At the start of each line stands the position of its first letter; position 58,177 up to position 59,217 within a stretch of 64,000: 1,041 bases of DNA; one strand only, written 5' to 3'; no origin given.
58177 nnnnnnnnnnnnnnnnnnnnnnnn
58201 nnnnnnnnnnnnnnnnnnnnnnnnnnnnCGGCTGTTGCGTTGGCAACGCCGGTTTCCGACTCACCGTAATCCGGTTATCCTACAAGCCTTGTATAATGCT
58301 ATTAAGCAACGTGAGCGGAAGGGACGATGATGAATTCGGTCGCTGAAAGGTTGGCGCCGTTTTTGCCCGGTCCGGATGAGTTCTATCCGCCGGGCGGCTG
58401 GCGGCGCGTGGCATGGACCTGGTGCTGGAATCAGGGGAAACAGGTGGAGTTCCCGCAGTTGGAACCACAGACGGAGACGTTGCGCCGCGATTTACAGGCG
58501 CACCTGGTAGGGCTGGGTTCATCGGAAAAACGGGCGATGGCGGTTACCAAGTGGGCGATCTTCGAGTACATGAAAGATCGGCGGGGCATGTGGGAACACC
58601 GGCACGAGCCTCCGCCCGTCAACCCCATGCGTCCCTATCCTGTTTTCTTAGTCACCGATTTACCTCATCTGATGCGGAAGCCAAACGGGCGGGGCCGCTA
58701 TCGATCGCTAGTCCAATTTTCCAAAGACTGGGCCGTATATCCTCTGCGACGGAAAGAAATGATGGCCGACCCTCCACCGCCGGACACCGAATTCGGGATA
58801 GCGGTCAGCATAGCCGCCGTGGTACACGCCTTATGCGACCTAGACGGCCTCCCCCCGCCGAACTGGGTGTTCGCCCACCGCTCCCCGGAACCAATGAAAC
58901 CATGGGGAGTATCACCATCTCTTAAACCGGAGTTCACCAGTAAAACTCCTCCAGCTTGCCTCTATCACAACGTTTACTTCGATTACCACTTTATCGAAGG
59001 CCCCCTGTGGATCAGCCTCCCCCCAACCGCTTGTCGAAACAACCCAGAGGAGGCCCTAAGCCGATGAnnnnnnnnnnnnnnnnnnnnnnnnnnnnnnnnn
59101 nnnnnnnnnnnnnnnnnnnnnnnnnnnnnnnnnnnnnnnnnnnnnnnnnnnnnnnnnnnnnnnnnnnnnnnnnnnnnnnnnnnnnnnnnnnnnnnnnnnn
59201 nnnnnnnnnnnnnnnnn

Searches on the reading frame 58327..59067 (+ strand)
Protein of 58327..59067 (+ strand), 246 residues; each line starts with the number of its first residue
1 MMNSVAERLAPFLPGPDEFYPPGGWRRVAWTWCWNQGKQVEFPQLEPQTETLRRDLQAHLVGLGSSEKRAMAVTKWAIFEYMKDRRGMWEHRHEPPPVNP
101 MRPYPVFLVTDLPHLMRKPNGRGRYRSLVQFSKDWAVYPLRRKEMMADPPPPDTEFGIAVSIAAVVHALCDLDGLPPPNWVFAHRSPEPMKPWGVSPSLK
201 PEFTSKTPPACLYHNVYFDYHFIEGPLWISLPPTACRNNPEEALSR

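Call 4: search_protein_families(library=pfam, proteins=[window:58327-59067:+], max_evalue=0.1)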
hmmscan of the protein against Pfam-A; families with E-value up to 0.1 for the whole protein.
window:58327-59067:+ (246 aa): 0 families

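Call 9: search_protein_families(library=padloc, proteins=[window:58327-59067:+], max_evalue=0.1)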
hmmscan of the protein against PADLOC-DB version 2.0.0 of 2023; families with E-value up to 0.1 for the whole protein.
window:58327-59067:+ (246 aa): 0 families

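Call 10: search_protein_families(library=ncbifam, proteins=[window:58327-59067:+], max_evalue=0.1)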
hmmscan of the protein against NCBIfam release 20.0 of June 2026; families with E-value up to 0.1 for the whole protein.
window:58327-59067:+ (246 aa): 0 families

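Call 51: search_protein_representatives(protein=window:58327-59067:+)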
Query: 246 residues. Proteins with E-value up to 0.001 (for the whole library): 113; up to 1e-10: 29; up to 1e-30: 3. The best 113 are listed.
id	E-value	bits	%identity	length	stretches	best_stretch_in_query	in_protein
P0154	7.6e-56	205.9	88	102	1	145-246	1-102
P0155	3.7e-51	190.5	45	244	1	16-232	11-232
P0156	8.3e-49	182.8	47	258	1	16-242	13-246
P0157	4.2e-21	92.0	74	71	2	208-246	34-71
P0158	4.7e-20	88.5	43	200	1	98-224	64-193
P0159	6.3e-20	88.1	41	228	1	16-151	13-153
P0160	6.7e-20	88.0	44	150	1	99-224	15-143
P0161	6.4e-19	84.8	47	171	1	108-224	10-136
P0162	4.8e-18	81.9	46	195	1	101-224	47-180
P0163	4.7e-17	78.7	35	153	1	90-222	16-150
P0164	1.2e-16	77.4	36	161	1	78-223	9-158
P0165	5.6e-16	75.2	42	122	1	112-219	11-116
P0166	7.6e-16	74.7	45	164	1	104-224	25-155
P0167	4.4e-15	72.2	40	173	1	95-225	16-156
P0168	5.4e-15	71.9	45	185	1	103-224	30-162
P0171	2.4e-14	69.8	37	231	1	105-225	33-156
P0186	2.0e-10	57.0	35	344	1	94-225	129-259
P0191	4.9e-10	55.7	40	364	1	108-221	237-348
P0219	2.7e-07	46.7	34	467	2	126-222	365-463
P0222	3.1e-07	46.5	34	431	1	109-233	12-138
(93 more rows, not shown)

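Call 52: search_protein_families(library=pfam, proteins=[P0155, P0158, P0163, P0164, P0167, P0171, P0186, P0191, P0219, P0222], max_evalue=0.01)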
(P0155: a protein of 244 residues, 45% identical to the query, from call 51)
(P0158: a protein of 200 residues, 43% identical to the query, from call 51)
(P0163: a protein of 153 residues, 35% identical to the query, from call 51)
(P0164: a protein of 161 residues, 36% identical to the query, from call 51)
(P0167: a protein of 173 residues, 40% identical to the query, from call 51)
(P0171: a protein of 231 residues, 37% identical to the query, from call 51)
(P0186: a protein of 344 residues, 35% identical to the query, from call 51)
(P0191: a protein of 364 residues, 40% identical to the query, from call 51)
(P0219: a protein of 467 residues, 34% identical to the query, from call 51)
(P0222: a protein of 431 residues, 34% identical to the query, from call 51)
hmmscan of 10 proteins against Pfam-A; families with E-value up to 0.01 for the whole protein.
P0155 (244 aa): 0 families

P0158 (200 aa): 0 families

P0163 (153 aa): 0 families

P0164 (161 aa): 0 families

P0167 (173 aa): 0 families

P0171 (231 aa): 0 families

P0186 (344 aa): 0 families

P0191 (364 aa): 0 families

P0219 (467 aa): 0 families

P0222 (431 aa): 1 family
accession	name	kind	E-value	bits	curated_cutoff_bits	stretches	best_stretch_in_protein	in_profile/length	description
PF19502.5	DUF6036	-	0.0013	19.1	23.6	1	182-288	18-115/164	Nucleotidyltransferase of unknown function (DUF6036)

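Call 61: find_encoding_contigs(protein=P0163, flank=3000, max_places=3)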
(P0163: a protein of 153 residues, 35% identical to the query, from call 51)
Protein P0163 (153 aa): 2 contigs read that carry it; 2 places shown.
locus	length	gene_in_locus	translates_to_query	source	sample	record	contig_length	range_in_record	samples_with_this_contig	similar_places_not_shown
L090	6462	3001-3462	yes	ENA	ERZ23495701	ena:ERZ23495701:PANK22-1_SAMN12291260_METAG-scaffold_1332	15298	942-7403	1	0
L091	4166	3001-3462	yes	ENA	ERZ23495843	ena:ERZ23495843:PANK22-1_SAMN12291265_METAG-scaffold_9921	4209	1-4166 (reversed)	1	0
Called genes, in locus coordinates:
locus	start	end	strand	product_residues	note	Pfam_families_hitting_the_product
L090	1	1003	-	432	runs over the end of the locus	PF01979:Amidohydro_1, PF12890:DHOase, PF07969:Amidohydro_3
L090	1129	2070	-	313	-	PF02729:OTCace_N, PF00185:OTCace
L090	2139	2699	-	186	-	PF00156:Pribosyltran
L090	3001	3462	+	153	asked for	-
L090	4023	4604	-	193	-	PF00156:Pribosyltran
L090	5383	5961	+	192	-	-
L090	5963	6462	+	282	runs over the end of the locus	PF08843:AbiEii (weak)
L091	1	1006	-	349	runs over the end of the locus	?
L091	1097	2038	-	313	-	PF02729:OTCace_N, PF00185:OTCace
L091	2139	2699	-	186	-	PF00156:Pribosyltran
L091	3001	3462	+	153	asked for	-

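Call 63: find_homologous_proteins(query=window:58327-59067:+, max_evalue=0.001)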
Query window:58327-59067:+ (246 aa): 17 proteins with E <= 0.001 among 539 candidates.
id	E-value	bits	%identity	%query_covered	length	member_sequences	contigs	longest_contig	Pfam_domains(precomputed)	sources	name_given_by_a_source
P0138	2.6e-170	583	99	100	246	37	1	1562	-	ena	-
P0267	1.2e-91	325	61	94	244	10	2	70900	-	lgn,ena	-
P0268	2.9e-87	311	59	96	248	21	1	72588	-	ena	-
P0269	4.2e-82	294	58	93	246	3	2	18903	-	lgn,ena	-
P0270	5.8e-58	215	45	88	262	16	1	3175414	-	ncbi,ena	-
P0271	3.5e-56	209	46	93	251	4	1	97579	-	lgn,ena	-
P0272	3.7e-54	202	47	88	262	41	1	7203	-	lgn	-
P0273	5.0e-54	202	47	86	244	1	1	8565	-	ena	-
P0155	1.2e-50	191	44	88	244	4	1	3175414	-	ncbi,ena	-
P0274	4.4e-50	189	45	87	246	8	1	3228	-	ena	-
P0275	9.8e-50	188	45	93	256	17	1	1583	-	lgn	-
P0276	6.0e-49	185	42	87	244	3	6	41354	-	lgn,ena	-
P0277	8.3e-49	185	44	87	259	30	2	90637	-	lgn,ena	-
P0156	2.6e-48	183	44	93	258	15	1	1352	-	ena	-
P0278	3.4e-48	183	44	91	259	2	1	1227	-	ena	-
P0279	2.7e-39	153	45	66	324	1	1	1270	-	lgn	-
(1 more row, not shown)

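Call 65: find_encoding_contigs(protein=P0270, flank=4000, max_places=2)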
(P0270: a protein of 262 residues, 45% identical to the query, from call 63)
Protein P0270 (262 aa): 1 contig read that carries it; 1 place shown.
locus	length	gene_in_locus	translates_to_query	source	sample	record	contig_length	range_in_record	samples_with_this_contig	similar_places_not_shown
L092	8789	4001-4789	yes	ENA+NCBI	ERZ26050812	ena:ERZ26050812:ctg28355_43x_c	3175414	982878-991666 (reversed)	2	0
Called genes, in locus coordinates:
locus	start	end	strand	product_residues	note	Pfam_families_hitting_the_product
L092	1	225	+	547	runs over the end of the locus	-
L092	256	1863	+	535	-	-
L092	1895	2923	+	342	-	-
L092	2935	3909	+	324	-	-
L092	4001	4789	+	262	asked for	-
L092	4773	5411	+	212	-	PF19502:DUF6036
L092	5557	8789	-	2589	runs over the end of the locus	-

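Call 72: predict_structure(alignment_id=A6)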
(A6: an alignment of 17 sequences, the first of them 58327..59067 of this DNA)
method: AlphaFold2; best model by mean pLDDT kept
length: 246 residues; sequences in the alignment: 17
mean_pLDDT: 67.1   pTM: 0.49
mean pLDDT of the five models: 67.1, 61.6, 61.6, 59.8, 59.8
residues with pLDDT >= 90: 19; 70-90: 95; 50-70: 78; < 50: 54
segments of 3 or more residues with pLDDT < 50: 1-17, 95-106, 139-141, 143-145, 229-237, 240-246
pLDDT, mean of each block of 10 residues (from residue 1): 40 46 60 74 87 93 86 83 73 46 44 66 58 56 58 86 82 77 90 74 67 81 52 47 44
secondary structure, 60 per line:
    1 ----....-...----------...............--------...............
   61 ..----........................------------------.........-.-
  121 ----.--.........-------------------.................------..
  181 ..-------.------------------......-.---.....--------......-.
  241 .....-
elements in order: H5-8 H23-37 H46-62 H67-90 H109-117 H128-136 H156-172 H179-182 H209-214 H220-224 H233-238 H240-245

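Call 76: fold_search(model_id=the predicted structure, library=pdb)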
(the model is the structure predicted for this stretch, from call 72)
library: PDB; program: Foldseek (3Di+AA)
matches with E <= 10: 51; with E <= 0.001: 0
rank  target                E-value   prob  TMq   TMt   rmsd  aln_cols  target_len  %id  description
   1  5u91_F                1.2e+00  0.07  0.16  0.13  16.6       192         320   14  Crystal structure of Tre/loxLTR complex (released 2017-07-26)
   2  3c28_A                1.9e+00  0.06  0.15  0.13  13.8       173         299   13  Crystal structure of the product synapse complex (released 2009-02-17)
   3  1f44_A                2.4e+00  0.07  0.16  0.13  15.6       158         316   16  CRYSTAL STRUCTURE OF TRIMERIC CRE RECOMBINASE-LOX COMPLEX (released 2001-10-12)
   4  7pkq_v                2.8e+00  0.20  0.15  0.27  10.4        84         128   12  Small subunit of the Chlamydomonas reinhardtii mitoribosome (released 2023-06-14)
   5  2n1r_MODEL_1_A        2.8e+00  0.12  0.16  0.26  10.2        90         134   18  NMR Structure of the Myristylated Feline Immunodeficiency Virus Matrix Protein (released 2015-05-27)
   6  1drg_A                2.8e+00  0.04  0.15  0.13  15.3       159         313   12  CRYSTAL STRUCTURE OF TRIMERIC CRE RECOMBINASE-LOX COMPLEX (released 2001-10-19)
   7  5by1_B                3.0e+00  0.11  0.13  0.31   7.8        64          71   17  H18 Bat Influenza NS1 RNA Binding Domain (released 2015-08-19)
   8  2ns8_A                3.0e+00  0.08  0.14  0.16  10.3       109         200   21  How an in vitro selected peptide mimics the antibiotic tetracycline to induce TET repressor (released 2007-07-24)
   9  5u91_B                3.7e+00  0.05  0.15  0.12  13.9       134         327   15  Crystal structure of Tre/loxLTR complex (released 2017-07-26)
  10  2ns7_D                3.9e+00  0.09  0.12  0.15   7.2        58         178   22  How an in vitro selected peptide mimics the antibiotic tetracycline to induce TET repressor (released 2007-07-24)
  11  9fia_B3               4.4e+00  0.09  0.18  0.20  20.1       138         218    6  SSU(body) structure derived from the SSU sample of the mitoribosome from T. gondii. (released 2024-12-11)
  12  6sy4_A                4.4e+00  0.08  0.16  0.19   9.9        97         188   22  TetR in complex with the TetR-binding RNA-aptamer K1 (released 2020-02-05)
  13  6rxb_D                4.4e+00  0.08  0.15  0.18  14.8       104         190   18  Crystal structure of TetR-Q116A from Acinetobacter baumannii AYE in complex with minocycline (released 2020-07-15)
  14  6tt7_J                4.9e+00  0.08  0.14  0.17  10.7        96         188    9  Ovine ATP synthase 1a state (released 2020-09-23)
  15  3zqg_A                4.9e+00  0.06  0.13  0.14   8.8        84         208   21  Structure of Tetracycline repressor in complex with antiinducer peptide-TAP2 (released 2011-12-28)
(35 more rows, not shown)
